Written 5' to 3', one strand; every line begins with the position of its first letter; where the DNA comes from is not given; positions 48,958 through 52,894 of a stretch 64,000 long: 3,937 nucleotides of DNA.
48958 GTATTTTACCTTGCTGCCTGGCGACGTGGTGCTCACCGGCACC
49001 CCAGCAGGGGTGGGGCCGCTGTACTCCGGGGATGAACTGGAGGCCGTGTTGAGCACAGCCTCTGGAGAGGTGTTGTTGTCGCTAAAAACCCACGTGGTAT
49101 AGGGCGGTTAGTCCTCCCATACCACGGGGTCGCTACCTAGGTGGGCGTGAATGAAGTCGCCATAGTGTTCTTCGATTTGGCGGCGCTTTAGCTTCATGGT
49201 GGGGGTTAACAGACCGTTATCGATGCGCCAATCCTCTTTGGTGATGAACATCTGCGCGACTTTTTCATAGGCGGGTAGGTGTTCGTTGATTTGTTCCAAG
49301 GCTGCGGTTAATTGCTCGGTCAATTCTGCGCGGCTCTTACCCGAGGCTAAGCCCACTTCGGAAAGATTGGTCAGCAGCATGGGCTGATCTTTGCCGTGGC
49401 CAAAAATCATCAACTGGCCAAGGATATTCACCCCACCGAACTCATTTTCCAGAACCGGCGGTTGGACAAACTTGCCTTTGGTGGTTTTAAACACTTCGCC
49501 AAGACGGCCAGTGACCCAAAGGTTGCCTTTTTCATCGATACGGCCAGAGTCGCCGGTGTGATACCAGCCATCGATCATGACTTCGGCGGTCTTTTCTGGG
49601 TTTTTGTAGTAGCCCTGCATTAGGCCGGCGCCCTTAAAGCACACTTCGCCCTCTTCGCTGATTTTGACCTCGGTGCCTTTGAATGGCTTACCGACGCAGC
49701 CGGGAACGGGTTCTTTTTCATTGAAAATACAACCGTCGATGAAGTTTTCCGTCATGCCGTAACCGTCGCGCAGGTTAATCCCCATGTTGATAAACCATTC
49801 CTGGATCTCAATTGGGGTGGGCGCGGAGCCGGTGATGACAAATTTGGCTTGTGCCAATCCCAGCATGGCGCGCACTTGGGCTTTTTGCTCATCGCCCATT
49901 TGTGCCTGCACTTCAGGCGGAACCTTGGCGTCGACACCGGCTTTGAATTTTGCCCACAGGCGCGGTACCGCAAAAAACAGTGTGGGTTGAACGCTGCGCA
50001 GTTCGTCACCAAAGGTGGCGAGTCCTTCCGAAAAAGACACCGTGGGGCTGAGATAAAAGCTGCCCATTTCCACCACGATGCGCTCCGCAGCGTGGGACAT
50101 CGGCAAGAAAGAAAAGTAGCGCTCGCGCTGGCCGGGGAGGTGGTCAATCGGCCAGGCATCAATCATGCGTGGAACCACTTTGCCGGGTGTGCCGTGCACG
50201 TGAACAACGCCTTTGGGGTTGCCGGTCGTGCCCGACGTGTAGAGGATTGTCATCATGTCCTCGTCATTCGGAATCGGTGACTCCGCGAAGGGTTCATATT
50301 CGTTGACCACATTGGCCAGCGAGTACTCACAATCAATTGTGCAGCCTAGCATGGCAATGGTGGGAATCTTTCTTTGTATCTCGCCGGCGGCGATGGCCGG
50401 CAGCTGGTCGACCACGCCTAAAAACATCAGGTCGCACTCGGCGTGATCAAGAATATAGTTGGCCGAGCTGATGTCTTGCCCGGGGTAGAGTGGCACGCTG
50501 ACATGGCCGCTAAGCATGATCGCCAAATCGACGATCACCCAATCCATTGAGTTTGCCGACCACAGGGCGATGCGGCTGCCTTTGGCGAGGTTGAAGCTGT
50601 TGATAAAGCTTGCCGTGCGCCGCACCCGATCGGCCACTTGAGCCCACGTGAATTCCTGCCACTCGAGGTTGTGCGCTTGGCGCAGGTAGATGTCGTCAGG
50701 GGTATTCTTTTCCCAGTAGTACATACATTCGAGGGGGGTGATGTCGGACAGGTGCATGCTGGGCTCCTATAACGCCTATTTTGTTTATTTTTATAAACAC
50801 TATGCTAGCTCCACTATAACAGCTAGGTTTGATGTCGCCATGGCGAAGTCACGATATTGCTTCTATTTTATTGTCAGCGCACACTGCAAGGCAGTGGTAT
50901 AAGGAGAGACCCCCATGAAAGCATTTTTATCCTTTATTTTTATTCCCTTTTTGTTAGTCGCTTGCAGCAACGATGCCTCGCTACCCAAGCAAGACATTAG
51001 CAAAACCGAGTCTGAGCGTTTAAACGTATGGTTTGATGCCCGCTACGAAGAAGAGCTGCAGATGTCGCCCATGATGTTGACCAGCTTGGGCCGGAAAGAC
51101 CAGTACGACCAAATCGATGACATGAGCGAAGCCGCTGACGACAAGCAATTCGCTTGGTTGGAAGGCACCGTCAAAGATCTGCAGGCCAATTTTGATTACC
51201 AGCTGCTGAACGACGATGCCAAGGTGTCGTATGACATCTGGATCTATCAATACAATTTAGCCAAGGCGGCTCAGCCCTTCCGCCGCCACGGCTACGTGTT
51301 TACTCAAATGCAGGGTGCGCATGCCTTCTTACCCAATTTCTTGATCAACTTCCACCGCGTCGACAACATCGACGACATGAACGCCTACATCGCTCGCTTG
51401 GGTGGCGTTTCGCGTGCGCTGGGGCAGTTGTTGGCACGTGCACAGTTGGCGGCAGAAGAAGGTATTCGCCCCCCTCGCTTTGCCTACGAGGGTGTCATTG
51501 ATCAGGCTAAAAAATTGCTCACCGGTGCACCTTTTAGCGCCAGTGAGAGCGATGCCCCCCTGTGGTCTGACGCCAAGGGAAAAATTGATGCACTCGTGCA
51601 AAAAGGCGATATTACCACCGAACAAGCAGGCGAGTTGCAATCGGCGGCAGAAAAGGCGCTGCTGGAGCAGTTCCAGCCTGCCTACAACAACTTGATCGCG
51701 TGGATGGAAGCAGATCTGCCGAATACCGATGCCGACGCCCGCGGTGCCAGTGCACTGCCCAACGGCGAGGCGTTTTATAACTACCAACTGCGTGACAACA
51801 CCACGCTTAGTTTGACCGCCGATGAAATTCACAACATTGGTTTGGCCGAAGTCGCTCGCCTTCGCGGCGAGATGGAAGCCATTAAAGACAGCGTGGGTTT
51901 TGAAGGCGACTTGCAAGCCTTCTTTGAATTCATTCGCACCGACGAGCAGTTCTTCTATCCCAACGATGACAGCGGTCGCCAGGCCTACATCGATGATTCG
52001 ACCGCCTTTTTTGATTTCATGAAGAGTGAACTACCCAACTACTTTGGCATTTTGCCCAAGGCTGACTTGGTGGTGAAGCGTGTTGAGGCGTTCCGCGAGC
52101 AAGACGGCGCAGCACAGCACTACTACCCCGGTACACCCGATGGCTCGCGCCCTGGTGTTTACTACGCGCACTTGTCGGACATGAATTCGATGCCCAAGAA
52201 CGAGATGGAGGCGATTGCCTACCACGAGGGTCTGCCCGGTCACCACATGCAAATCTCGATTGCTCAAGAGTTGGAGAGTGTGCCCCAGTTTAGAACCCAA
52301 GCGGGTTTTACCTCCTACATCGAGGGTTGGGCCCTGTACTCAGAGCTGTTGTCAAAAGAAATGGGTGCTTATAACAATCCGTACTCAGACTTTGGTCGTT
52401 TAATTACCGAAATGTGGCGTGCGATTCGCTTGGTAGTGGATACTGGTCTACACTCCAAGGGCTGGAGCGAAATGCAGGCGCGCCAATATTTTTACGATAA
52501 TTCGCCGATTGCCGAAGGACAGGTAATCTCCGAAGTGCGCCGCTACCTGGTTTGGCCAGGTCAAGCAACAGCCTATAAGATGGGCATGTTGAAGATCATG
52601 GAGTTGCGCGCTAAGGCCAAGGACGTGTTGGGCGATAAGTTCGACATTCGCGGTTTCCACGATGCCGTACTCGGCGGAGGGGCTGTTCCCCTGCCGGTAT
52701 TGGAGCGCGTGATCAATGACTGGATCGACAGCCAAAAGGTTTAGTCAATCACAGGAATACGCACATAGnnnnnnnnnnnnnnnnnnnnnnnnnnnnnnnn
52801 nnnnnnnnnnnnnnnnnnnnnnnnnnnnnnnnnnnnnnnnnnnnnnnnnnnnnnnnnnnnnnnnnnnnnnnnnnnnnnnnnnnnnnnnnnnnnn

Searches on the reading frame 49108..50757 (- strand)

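Call 3: search_protein_families(library=pfam, proteins=[window:49108-50757:-], max_evalue=0.01)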
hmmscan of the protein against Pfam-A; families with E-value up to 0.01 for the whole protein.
window:49108-50757:- (549 aa): 2 families
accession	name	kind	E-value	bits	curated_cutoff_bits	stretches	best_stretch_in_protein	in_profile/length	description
PF00501.34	AMP-binding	-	2.2e-64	218.1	29.9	1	17-384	6-384/384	AMP-binding enzyme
PF23562.2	AMP-binding_C_3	-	1.4e-07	32.3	20.8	1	426-538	7-118/124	AMP-binding enzyme C-terminal domain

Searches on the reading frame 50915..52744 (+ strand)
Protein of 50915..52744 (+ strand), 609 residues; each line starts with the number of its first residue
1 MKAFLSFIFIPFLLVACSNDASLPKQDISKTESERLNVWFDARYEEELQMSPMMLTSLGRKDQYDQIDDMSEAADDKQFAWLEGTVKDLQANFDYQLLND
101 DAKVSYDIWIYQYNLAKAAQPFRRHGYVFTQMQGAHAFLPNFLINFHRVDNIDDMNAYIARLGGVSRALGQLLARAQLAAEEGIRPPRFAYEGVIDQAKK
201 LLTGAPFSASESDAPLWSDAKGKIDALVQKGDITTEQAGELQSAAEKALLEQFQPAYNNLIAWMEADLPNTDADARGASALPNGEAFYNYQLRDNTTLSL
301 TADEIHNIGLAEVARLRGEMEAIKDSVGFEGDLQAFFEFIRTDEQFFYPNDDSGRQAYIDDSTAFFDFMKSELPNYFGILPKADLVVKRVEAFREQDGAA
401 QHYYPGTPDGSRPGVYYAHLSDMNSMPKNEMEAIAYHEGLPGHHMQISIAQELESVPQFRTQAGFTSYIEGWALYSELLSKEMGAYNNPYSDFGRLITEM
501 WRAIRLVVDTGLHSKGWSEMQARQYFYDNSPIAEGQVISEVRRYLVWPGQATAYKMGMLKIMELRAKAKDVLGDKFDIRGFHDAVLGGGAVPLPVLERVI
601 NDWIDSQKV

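Call 3: search_protein_families(library=pfam, proteins=[window:50915-52744:+], max_evalue=0.01)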
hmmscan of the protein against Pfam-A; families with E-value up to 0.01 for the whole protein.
window:50915-52744:+ (609 aa): 1 family
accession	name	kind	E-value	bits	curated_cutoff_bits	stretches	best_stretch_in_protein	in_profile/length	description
PF05960.17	DUF885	-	1.7e-184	615.8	32.4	1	52-599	1-531/532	Bacterial protein of unknown function (DUF885)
